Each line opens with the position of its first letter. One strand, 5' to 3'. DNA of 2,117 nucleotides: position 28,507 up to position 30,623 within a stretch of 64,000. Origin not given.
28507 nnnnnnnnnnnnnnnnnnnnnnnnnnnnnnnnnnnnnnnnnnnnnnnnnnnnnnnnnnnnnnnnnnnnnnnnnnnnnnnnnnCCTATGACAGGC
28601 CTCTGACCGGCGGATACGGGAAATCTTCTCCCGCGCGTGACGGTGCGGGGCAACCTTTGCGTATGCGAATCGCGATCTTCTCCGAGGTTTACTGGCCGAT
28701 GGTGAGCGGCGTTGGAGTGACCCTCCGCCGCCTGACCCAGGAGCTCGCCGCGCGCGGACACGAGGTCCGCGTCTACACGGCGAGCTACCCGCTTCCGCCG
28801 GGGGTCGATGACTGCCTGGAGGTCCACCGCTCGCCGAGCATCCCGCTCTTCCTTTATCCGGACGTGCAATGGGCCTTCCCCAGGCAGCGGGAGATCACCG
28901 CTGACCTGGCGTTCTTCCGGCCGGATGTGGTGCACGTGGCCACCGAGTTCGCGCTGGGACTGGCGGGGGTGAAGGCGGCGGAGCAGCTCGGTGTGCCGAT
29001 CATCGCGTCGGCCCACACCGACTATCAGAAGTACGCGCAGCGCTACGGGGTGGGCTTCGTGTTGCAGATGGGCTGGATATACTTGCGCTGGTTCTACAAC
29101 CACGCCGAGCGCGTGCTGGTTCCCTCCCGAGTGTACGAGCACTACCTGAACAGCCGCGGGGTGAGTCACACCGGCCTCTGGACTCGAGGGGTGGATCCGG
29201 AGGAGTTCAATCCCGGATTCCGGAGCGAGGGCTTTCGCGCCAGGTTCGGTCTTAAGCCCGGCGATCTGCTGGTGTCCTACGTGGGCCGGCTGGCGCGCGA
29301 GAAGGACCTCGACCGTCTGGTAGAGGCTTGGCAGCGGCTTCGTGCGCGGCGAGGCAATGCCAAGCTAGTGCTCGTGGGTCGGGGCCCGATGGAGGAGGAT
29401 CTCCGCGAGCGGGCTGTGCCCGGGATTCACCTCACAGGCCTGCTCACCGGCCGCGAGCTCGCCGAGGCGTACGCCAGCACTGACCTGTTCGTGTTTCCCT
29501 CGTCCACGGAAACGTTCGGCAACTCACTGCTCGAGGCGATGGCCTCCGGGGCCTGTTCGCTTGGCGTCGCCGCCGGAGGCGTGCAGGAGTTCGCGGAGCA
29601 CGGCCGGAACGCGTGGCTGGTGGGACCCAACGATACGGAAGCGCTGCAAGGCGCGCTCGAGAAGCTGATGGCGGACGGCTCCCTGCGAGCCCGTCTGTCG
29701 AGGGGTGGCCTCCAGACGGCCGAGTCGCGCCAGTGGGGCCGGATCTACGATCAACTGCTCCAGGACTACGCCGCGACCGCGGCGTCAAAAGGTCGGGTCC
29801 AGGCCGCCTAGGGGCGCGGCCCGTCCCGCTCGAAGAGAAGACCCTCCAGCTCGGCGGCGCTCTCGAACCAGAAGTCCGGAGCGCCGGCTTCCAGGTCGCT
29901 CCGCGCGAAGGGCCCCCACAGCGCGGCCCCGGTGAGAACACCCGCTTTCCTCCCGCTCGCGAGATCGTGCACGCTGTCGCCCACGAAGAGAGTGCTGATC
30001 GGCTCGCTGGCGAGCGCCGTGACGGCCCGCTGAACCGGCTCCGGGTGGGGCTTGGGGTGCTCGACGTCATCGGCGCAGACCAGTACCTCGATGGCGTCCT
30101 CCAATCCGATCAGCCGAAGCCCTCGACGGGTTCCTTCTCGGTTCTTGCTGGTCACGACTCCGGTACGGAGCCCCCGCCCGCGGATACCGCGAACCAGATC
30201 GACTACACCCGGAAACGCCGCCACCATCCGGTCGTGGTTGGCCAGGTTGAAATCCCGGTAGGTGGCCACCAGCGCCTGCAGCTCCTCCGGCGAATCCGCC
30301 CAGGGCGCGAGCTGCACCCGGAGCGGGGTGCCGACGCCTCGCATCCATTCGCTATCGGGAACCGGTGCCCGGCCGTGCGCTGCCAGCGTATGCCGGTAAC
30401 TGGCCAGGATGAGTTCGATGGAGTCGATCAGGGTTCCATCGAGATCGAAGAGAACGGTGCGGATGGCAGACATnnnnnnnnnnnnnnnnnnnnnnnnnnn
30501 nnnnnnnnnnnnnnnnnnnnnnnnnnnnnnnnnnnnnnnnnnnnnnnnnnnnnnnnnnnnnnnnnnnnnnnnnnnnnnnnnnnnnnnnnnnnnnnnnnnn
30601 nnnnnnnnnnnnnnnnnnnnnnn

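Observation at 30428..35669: Two-gene methyltransferase + SNF2-like helicase module with no recognisable nuclease (possible uncharacterised defence or epigenetic system)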

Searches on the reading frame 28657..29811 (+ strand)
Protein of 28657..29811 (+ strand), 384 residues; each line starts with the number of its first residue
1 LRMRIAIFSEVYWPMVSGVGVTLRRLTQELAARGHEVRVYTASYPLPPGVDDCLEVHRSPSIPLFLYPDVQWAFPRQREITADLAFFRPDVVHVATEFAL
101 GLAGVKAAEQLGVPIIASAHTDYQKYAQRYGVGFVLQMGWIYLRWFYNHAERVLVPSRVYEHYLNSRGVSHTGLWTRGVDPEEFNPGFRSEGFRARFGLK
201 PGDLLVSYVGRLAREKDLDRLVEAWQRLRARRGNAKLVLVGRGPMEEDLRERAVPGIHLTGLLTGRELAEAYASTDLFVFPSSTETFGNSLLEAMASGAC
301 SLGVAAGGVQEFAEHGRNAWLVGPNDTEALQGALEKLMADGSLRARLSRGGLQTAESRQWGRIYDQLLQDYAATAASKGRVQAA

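Call 10: search_protein_families(library=pfam, proteins=[window:28657-29811:+], max_evalue=0.001)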
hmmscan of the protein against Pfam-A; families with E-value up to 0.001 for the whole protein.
window:28657-29811:+ (384 aa): 6 families
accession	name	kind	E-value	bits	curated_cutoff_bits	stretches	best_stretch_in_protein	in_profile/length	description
PF13439.12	Glyco_transf_4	-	5.2e-34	118.2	28.5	1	16-182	1-169/170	Glycosyltransferase Family 4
PF13692.12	Glyco_trans_1_4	-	1.6e-33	116.4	27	1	206-340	4-142/142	Glycosyl transferases group 1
PF00534.26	Glycos_transf_1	-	3.2e-32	111.9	26.4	1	194-351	6-169/172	Glycosyl transferases group 1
PF13579.12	Glyco_trans_4_4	-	3.5e-20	73.4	29.7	1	17-170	1-148/158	Glycosyl transferase 4-like domain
PF20706.3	GT4-conflict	-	6.5e-07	29.1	26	1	177-315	170-322/385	Family 4 Glycosyltransferase in conflict systems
PF13524.12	Glyco_trans_1_2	-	2.3e-05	24.8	25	1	221-366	5-141/144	Glycosyl transferase-like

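Call 97: search_protein_families(library=padloc, proteins=[window:28657-29811:+], max_evalue=0.01)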
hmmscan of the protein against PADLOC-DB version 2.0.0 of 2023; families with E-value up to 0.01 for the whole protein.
window:28657-29811:+ (384 aa): 0 families

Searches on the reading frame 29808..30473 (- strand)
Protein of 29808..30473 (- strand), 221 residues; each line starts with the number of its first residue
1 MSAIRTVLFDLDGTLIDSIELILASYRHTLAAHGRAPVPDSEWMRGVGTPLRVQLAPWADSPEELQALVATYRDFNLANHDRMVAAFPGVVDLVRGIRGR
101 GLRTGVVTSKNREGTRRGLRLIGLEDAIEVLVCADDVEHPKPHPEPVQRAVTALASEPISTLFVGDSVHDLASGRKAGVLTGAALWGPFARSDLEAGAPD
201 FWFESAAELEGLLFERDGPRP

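Call 10: search_protein_families(library=pfam, proteins=[window:29808-30473:-], max_evalue=0.001)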
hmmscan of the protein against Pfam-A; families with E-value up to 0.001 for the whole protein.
window:29808-30473:- (221 aa): 4 families
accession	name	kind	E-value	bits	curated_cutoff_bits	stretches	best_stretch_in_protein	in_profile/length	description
PF13419.12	HAD_2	-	2.1e-40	139.2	23.8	1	7-181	1-175/178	Haloacid dehalogenase-like hydrolase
PF00702.32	Hydrolase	-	2.1e-27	97.2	26.4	1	4-178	1-191/191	haloacid dehalogenase-like hydrolase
PF12710.13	HAD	-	4.7e-11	43.9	27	1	7-172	1-186/189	haloacid dehalogenase-like hydrolase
PF13242.12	Hydrolase_like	-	8.5e-07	29.2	22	1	141-208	4-74/75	HAD-hyrolase-like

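Call 56: find_related_loci(query=A5, collection=metagenome_contigs, flank=10000)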
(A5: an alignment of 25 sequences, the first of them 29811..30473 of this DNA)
Query A5 (221 aa) in metagenome_contigs; peptide patterns used: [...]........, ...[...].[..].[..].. (x = any residue, [..] = any of these).
600 stretches matched a pattern (row limit reached: there are more); 484 encode a relative of the query (tblastn E <= 1e-3); the best 80 are kept; 80 distinct loci.
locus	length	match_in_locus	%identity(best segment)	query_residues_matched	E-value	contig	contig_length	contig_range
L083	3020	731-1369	60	1-213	1e-86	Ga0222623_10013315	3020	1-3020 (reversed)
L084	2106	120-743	62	1-209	2e-86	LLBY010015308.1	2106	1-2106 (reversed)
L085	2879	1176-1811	59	1-213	5e-84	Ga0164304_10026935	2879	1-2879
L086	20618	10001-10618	57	4-209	2e-70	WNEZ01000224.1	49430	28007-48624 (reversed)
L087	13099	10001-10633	54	4-212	4e-70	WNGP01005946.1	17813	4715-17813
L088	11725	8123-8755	55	4-212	4e-70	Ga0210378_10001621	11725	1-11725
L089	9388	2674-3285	57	6-209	5e-70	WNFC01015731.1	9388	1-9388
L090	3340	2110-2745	57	1-212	1e-68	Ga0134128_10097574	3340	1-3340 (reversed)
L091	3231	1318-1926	56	7-209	4e-68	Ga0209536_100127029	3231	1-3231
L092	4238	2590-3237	52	1-216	1e-65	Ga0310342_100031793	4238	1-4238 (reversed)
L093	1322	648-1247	53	6-205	5e-68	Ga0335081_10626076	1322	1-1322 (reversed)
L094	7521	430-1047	49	7-213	2e-58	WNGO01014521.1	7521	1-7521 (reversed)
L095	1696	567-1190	47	6-213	5e-58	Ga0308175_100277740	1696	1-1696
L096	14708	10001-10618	46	7-213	2e-52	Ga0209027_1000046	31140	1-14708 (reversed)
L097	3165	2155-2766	49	7-209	8e-52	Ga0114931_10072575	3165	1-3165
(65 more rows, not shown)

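Call 76: search_protein_families(library=ncbifam, proteins=[window:29808-30473:-], max_evalue=0.001)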
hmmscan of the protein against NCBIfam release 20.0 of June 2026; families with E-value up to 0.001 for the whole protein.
window:29808-30473:- (221 aa): 32 families (the best 25 are shown)
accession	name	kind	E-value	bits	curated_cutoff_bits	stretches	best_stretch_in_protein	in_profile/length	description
NF009804.0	PRK13288.1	equivalog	4.6e-54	183.1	218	1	3-209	2-206/215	pyrophosphatase PpaX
TIGR01449.2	PGP_bact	equivalog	2.4e-32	112.2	180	1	7-213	1-213/213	phosphoglycolate phosphatase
TIGR01454.1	AHBA_synth_RP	hypoth_equivalog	3.6e-28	98.6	246.65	1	7-209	1-199/205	AHBA synthesis associated protein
NF009696.0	PRK13222.1-3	equivalog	8.6e-25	87.7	359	1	4-189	3-191/223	N-acetylmuramic acid 6-phosphate phosphatase MupP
NF009700.0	PRK13226.1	equivalog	1.5e-22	80.4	342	1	5-190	13-200/229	phosphoglycolate phosphatase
NF009695.0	PRK13222.1-2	equivalog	2.2e-22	79.6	225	1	2-213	4-222/226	phosphoglycolate phosphatase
TIGR03351.1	PhnX-like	hypoth_equivalog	4.4e-20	72.6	218.9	1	5-213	2-219/220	phosphonatase-like hydrolase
NF009697.0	PRK13222.1-4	equivalog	1.6e-17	63.7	327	1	2-200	5-209/232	phosphoglycolate phosphatase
NF009694.0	PRK13222.1-1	equivalog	2.5e-17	63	415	1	83-209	109-235/252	phosphoglycolate phosphatase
TIGR02253.1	CTE7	subfamily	1e-15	58.1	169.75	1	77-181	86-191/221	TIGR02253 family HAD-type hydrolase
NF009699.0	PRK13225.1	equivalog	1.7e-14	54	368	1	4-209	62-263/273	phosphoglycolate phosphatase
NF053653.1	InDiPhoBT2121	equivalog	7.9e-14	51.7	245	1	5-209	2-211/216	inorganic diphosphatase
NF008087.0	PRK10826.1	equivalog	2.1e-13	50.4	191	1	3-177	6-184/222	hexitol phosphatase HxpB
TIGR02009.1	PGMB-YQAB-SF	subfamily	2.5e-13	50.6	153.35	1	5-178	2-180/186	beta-phosphoglucomutase family hydrolase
TIGR01509.1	HAD-SF-IA-v3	subfamily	5.5e-12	46.1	29.4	1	70-179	50-149/154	HAD-IA family hydrolase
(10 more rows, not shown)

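Call 97: search_protein_families(library=padloc, proteins=[window:29808-30473:-], max_evalue=0.01)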
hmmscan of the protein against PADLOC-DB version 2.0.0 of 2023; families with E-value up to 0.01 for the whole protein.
window:29808-30473:- (221 aa): 0 families
